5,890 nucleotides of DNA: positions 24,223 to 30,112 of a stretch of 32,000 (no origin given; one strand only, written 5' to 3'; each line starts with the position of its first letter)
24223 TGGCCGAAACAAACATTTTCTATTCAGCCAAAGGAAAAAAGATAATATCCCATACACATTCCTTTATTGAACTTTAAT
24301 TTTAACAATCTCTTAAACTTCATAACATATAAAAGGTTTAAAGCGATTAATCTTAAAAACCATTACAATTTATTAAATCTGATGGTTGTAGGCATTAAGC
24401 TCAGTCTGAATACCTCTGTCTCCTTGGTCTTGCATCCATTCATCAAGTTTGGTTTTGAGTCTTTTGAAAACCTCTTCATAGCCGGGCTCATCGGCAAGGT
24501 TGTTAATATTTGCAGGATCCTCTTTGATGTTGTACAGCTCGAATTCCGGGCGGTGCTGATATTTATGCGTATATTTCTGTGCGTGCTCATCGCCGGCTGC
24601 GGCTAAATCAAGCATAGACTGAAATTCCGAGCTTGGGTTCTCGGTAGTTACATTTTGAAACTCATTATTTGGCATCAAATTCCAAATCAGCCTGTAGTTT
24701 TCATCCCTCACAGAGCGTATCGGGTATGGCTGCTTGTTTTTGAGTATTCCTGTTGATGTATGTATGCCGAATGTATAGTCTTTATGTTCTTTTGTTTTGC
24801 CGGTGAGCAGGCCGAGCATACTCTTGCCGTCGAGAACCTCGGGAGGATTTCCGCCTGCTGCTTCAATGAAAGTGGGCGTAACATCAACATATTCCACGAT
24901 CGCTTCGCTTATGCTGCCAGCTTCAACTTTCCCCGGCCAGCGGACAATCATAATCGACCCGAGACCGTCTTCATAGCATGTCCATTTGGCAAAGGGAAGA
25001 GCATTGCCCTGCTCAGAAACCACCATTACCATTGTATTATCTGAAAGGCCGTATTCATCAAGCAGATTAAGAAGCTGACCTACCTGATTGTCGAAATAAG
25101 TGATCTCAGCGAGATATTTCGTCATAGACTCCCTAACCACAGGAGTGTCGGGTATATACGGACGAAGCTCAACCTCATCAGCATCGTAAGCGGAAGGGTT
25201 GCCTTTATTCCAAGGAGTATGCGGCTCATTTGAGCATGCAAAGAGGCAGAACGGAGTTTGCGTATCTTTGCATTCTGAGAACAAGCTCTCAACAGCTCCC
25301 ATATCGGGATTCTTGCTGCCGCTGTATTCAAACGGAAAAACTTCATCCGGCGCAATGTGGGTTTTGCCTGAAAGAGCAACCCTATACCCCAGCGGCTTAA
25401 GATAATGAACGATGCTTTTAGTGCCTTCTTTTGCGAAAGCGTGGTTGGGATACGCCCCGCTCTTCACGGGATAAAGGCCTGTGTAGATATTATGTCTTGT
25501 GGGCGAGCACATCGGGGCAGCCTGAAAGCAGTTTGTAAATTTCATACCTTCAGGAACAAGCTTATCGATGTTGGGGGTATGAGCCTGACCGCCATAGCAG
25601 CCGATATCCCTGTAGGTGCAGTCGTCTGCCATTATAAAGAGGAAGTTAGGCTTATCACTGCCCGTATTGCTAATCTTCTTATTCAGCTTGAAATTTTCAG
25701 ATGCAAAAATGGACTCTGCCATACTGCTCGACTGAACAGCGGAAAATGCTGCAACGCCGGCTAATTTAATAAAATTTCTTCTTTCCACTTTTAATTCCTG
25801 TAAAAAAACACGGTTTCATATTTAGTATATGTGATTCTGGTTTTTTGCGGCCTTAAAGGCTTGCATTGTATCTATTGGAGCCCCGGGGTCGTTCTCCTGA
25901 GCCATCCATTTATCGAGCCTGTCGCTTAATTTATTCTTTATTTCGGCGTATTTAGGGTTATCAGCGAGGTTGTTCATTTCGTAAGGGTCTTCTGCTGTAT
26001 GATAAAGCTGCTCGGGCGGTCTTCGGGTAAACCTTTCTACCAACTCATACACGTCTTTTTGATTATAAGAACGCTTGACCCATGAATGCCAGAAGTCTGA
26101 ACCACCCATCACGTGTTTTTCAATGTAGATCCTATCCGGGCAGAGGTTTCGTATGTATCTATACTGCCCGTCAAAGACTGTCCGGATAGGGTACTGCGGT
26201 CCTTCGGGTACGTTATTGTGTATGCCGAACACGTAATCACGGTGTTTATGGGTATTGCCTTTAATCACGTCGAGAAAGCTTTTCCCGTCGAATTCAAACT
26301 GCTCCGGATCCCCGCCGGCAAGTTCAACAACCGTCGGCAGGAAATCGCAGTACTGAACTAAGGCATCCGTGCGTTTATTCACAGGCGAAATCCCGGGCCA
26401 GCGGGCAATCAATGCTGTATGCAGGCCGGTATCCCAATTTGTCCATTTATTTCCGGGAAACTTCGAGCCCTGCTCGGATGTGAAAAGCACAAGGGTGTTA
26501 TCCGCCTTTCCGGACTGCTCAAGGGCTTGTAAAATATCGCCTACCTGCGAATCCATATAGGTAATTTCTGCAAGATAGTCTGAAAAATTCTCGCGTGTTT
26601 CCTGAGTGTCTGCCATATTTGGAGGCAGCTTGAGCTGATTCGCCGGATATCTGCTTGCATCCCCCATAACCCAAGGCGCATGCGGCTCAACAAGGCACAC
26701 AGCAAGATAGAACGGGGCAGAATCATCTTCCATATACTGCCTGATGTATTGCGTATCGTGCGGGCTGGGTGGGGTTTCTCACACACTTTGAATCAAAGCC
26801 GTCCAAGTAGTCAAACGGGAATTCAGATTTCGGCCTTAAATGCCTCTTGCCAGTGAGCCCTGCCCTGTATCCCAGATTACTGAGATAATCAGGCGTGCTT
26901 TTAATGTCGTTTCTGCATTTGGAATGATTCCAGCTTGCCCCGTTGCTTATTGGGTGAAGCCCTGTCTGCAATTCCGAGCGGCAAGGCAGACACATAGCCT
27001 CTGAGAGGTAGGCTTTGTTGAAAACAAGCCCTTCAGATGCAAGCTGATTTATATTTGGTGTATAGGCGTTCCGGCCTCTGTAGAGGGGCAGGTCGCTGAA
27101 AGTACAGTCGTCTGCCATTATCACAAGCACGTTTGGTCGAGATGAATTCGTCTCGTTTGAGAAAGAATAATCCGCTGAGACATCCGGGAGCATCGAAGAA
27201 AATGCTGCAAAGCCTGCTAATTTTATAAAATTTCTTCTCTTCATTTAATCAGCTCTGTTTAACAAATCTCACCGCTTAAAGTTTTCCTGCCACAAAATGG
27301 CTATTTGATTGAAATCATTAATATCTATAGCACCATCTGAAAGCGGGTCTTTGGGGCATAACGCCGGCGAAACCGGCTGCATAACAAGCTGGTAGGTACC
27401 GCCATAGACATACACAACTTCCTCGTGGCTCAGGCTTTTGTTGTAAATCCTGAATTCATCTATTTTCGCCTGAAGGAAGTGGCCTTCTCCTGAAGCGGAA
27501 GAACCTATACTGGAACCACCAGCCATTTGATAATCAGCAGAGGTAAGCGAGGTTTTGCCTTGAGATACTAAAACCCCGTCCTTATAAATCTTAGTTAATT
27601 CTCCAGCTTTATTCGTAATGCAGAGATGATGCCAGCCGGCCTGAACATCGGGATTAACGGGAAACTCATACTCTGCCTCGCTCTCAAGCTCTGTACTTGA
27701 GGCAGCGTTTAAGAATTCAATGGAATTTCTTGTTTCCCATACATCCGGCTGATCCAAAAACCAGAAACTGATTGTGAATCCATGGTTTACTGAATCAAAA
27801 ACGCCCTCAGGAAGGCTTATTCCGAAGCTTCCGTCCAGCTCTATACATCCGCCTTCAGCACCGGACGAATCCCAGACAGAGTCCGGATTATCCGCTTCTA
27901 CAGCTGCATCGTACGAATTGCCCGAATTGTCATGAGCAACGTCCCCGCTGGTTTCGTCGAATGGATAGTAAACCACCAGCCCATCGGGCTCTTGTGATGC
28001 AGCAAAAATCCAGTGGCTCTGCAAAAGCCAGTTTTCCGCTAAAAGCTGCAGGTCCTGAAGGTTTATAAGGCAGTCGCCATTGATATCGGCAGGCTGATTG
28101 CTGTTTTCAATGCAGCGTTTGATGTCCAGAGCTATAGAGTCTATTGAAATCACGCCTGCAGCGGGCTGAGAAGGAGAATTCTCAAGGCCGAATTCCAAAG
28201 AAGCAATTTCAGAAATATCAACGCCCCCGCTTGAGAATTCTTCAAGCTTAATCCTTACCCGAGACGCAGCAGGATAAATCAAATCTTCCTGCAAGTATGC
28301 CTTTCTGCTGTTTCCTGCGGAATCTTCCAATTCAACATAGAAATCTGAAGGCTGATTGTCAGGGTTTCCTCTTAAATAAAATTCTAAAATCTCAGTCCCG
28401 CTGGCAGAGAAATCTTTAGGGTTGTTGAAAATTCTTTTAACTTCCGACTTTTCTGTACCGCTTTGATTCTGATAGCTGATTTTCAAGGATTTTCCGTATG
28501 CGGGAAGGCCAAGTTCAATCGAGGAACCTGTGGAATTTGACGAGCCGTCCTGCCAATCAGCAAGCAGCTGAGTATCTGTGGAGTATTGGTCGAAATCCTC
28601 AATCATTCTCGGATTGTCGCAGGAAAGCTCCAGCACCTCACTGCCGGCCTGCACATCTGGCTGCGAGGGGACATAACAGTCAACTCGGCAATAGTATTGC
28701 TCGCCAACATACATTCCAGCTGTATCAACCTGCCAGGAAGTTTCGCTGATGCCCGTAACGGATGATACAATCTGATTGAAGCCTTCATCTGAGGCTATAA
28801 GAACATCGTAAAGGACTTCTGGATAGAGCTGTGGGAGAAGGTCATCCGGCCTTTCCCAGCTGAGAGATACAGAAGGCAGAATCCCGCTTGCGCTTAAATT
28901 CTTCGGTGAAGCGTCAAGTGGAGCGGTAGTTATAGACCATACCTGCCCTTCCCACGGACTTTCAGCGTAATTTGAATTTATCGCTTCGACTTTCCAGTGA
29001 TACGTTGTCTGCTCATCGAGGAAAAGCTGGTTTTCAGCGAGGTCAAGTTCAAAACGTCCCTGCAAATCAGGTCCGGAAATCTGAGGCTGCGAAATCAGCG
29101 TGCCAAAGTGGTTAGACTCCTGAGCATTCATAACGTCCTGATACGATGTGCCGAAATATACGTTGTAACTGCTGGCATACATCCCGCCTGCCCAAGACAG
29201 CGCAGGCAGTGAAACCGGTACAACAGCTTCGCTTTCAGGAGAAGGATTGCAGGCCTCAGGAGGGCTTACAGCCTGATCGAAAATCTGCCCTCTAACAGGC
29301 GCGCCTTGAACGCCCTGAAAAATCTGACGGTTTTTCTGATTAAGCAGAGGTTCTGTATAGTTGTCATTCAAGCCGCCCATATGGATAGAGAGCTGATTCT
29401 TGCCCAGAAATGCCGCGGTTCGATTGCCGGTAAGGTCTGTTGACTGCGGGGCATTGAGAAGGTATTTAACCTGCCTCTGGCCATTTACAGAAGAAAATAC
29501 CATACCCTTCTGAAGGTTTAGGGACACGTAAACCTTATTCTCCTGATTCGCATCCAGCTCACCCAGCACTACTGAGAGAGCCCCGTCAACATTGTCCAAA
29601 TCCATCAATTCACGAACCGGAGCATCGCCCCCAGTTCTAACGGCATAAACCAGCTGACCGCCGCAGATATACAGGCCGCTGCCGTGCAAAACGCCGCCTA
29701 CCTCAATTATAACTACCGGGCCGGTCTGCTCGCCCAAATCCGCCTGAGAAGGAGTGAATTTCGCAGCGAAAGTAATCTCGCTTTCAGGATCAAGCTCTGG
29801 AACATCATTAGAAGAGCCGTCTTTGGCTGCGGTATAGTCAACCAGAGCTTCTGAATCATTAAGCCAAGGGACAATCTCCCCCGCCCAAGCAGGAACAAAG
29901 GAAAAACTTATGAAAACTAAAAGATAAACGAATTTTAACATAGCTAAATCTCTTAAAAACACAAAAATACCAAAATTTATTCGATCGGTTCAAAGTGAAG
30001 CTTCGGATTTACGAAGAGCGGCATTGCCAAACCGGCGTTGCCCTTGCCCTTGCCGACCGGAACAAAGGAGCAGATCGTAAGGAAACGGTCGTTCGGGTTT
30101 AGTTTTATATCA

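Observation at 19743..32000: ECF sigma / FecR anti-sigma-led 12-kb one-strand cluster: three paralogous secreted LamG/Ig/dockerin-like proteins plus two sulfatases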

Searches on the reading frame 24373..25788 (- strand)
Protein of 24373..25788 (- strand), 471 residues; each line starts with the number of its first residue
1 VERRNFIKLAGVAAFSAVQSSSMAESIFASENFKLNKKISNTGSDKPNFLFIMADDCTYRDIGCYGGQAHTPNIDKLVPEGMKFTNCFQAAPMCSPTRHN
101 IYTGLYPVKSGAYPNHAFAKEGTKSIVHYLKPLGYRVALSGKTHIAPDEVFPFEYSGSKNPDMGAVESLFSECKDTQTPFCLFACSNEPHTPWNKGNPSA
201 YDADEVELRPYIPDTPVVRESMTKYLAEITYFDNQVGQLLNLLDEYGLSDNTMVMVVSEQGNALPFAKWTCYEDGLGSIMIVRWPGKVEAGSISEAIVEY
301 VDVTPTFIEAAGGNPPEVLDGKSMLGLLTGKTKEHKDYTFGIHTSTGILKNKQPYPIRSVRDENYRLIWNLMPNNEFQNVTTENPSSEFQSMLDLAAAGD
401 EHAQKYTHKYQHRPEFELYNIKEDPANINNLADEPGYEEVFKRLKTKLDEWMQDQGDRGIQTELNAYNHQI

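Call 8: search_protein_families(library=pfam, proteins=[window:24373-25788:-], max_evalue=0.01)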
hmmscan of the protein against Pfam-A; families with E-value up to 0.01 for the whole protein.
window:24373-25788:- (471 aa): 3 families
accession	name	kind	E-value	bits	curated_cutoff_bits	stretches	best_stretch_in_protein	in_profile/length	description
PF00884.28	Sulfatase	-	9.1e-36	124.1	25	1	47-312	1-300/301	Sulfatase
PF16347.10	SGSH_C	-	1.6e-22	80.7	29.3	2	266-393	6-132/154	N-sulphoglucosamine sulphohydrolase, C-terminal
PF01663.27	Phosphodiest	-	4.5e-08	33.5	23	1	225-261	184-220/342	Type I phosphodiesterase / nucleotide pyrophosphatase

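Call 22: search_solved_structures(query=window:24373-25788:-, max_evalue=1e-10)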
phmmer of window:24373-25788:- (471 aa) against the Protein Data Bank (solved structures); distinct sequences matched with E-value up to 1e-10: 82 (the best 60 are shown).
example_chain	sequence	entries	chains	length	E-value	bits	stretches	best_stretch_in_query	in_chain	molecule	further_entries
9bb9_A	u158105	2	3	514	5.2e-39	137.6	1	179-463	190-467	S1_8A sulfatase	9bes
9bes_B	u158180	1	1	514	1.4e-37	132.9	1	179-463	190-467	S1_8A Sulfatase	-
4upi_A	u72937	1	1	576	9.9e-37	130.1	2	45-148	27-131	SULFATASE FAMILY PROTEIN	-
7stt_A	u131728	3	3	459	5.8e-36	127.6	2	43-145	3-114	N-acetylgalactosamine-6-sulfatase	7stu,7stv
4mhx_A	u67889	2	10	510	2e-35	125.8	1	197-457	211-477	N-sulphoglucosamine sulphohydrolase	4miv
5g2v_A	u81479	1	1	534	2.4e-35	125.5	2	44-147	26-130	N-ACETYLGLUCOSAMINE-6-SULFATASE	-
7lha_A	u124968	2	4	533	5.4e-32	114.5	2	222-458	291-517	Exo-L-galactose-6-sulfatase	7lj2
9bbd_A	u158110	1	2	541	6.4e-31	110.9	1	20-463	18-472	S1_8B sulfatase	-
7snj_A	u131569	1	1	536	6.7e-31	110.8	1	222-458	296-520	Arylsulfatase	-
7sno_A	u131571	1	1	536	7e-31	110.8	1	222-458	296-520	Arylsulfatase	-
7p24_AAA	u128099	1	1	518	1.1e-30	110.1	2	222-334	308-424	Mucin-desulfating sulfatase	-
4upl_A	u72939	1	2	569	1.9e-30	109.4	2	47-150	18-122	SULFATASE FAMILY PROTEIN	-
9bef_A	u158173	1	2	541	1.6e-29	106.3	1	20-463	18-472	S1_8B sulfatase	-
7ebp_A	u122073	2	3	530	1.4e-28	103.2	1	222-334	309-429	Sulfatase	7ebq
9s8y_A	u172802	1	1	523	1e-27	100.4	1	222-334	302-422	Sulfatase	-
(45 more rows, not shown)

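Call 68: search_protein_families(library=ncbifam, proteins=[window:24373-25788:-], max_evalue=0.001)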
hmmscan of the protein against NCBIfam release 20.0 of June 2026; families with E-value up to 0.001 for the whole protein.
window:24373-25788:- (471 aa): 4 families
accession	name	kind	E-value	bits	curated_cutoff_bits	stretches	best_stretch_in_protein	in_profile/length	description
NF010322.0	PRK13759.1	equivalog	2.8e-45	154.7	481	2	217-376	262-421/486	arylsulfatase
TIGR03417.1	chol_sulfatase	equivalog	1.4e-42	146.2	433.45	2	46-154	2-113/500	choline-sulfatase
NF045661.1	HdlasePehA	equivalog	4.9e-31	107.9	900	3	218-334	277-398/506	phosphoric/sulfuric ester hydrolase PehA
NF052527.1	Mn_arylsulf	exception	2e-24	86.4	850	2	221-389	263-428/479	manganese-dependent arylsulfatase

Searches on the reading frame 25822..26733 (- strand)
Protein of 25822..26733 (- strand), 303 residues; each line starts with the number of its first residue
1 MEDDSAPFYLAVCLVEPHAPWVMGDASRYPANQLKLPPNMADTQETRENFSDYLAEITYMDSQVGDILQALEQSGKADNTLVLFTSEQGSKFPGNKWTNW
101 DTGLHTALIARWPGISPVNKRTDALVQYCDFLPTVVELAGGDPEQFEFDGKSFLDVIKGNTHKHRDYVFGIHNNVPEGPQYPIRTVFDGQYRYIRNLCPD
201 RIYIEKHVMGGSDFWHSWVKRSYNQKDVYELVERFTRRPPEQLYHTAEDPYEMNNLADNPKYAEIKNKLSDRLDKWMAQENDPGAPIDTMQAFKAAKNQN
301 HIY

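Call 8: search_protein_families(library=pfam, proteins=[window:25822-26733:-], max_evalue=0.01)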
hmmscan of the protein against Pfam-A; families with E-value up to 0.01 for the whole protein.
window:25822-26733:- (303 aa): 2 families
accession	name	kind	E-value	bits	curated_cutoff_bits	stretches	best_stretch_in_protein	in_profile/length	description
PF00884.28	Sulfatase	-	2.5e-19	70.2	25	1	5-140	162-300/301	Sulfatase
PF16347.10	SGSH_C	-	2.7e-15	57.3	29.3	2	100-170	12-82/154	N-sulphoglucosamine sulphohydrolase, C-terminal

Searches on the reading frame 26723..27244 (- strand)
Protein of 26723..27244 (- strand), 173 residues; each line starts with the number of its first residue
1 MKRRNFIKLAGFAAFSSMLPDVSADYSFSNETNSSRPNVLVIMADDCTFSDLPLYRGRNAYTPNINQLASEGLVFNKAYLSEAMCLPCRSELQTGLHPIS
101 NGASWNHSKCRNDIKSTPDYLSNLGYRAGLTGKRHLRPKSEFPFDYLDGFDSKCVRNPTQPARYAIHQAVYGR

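Call 8: search_protein_families(library=pfam, proteins=[window:26723-27244:-], max_evalue=0.01)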
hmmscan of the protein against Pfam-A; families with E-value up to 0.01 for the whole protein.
window:26723-27244:- (173 aa): 1 family
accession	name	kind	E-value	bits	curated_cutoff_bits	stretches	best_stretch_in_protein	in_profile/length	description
PF00884.28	Sulfatase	-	7.7e-17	62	25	1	37-159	1-125/301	Sulfatase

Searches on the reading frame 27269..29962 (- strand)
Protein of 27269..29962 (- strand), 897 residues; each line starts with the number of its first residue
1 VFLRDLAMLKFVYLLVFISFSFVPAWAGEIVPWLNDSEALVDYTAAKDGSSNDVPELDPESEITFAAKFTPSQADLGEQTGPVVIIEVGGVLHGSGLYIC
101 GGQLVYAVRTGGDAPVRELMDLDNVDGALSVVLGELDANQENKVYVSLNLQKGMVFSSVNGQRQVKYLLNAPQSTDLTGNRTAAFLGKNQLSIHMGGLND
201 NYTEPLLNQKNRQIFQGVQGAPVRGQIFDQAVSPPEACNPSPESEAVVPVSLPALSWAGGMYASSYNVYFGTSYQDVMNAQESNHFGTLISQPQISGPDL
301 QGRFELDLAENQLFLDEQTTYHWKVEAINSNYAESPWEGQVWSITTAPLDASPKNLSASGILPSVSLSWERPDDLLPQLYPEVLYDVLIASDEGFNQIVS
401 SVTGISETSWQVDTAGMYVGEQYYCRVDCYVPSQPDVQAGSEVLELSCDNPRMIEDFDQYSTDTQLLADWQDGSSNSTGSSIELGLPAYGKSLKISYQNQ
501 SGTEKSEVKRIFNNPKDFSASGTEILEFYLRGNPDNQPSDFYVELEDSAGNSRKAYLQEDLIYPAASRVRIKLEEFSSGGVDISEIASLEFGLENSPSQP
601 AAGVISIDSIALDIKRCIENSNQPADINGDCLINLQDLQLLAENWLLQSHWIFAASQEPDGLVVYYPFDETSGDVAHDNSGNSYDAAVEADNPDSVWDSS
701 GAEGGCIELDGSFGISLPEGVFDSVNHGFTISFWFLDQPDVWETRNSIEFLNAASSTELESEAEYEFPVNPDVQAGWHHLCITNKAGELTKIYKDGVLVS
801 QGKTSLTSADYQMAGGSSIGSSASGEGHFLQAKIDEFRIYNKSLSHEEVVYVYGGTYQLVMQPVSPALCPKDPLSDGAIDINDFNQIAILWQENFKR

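Call 8: search_protein_families(library=pfam, proteins=[window:27269-29962:-], max_evalue=0.01)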
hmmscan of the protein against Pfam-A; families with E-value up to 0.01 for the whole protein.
window:27269-29962:- (897 aa): 1 family
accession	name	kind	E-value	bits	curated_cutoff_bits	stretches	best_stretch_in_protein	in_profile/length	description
PF13385.13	Laminin_G_3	-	4.6e-14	53.2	27.6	1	714-849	6-150/151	Concanavalin A-like lectin/glucanases superfamily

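Call 68: search_protein_families(library=ncbifam, proteins=[window:27269-29941:-], max_evalue=0.001)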
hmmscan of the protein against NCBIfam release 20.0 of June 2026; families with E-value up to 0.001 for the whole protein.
window:27269-29941:- (890 aa): 0 families

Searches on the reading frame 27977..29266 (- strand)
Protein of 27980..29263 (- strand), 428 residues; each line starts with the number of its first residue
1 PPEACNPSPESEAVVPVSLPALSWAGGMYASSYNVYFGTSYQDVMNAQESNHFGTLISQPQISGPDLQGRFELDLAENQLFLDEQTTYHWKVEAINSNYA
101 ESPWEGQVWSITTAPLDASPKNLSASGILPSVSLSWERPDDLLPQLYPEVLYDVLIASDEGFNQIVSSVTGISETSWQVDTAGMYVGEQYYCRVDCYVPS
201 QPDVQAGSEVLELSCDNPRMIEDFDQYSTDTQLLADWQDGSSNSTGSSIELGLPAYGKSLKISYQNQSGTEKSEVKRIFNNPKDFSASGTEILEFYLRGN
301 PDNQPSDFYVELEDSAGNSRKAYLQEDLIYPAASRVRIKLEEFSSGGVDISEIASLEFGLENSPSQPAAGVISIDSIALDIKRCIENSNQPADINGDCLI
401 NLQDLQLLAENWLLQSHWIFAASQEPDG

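Call 20: search_protein_families(library=pfam, proteins=[window:27980-29263:-], max_evalue=10)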
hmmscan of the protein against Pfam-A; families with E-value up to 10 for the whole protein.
seq(428 aa): 3 families
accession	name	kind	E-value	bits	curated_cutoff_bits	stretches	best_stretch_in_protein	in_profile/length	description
PF25788.1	Ig_Rha78A_N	-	0.012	16.3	27.4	1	82-109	71-98/105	Rha78A-like, N-terminal immunoglobulin domain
PF22157.2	SupH-like_C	-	0.055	14.5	27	1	229-257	25-53/58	Sucrose hydrolase-like, C-terminal domain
PF16129.10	DUF4841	-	0.22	12.3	25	1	245-275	25-55/69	Domain of unknown function (DUF4841)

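Call 79: predict_structure(alignment_id=A9)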
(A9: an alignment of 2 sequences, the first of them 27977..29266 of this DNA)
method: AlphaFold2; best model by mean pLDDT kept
length: 430 residues; sequences in the alignment: 2
mean_pLDDT: 36.4   pTM: 0.25
mean pLDDT of the five models: 36.4, 35.7, 35.3, 32.4, 31.9
residues with pLDDT >= 90: 0; 70-90: 0; 50-70: 45; < 50: 385
segments of 3 or more residues with pLDDT < 50: 1-33, 54-90, 97-260, 266-271, 281-307, 314-319, 323-430
pLDDT, mean of each block of 10 residues (from residue 1): 34 29 31 52 60 45 30 35 46 49 43 35 26 28 28 25 34 29 28 25 25 22 23 25 32 40 49 52 40 43 45 48 43 40 36 36 30 37 46 37 42 34 29
secondary structure, 60 per line:
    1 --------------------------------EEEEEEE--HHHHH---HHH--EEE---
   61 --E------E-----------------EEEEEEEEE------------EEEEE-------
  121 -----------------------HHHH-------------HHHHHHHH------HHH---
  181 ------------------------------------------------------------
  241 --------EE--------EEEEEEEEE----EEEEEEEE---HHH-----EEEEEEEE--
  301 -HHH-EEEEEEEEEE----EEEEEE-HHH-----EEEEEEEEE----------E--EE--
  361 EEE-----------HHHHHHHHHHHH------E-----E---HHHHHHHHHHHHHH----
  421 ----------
elements in order: E33-39 H42-46 E55-57 E88-96 E109-113 H144-147 H161-168 E259-267 E272-279 E291-298 E306-315 E320-325 E335-343 E361-363 H375-386 H403-416

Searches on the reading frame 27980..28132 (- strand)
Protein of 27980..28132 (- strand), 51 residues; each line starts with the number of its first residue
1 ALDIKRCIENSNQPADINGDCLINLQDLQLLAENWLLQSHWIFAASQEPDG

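Call 87: search_protein_families(library=pfam, proteins=[window:27980-28132:-], max_evalue=10)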
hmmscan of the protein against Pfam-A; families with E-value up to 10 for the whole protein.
seq(51 aa): 1 family
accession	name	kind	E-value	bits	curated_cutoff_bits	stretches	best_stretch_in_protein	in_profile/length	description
PF00404.24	Dockerin_1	-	0.00033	21.2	22.9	2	10-32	31-53/57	Dockerin type I domain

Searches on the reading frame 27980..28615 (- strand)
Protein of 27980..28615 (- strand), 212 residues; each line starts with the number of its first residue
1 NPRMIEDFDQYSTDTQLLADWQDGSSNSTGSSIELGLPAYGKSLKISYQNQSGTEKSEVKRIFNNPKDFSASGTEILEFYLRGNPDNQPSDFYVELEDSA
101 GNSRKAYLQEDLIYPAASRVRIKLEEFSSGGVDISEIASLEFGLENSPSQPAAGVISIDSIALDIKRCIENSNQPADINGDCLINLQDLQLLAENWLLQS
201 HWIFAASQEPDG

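Call 70: find_homologous_proteins(query=window:27980-28615:-, max_evalue=0.001)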
Query seq(212 aa): 209 candidates shared short words with the query, none scored E <= 0.001.
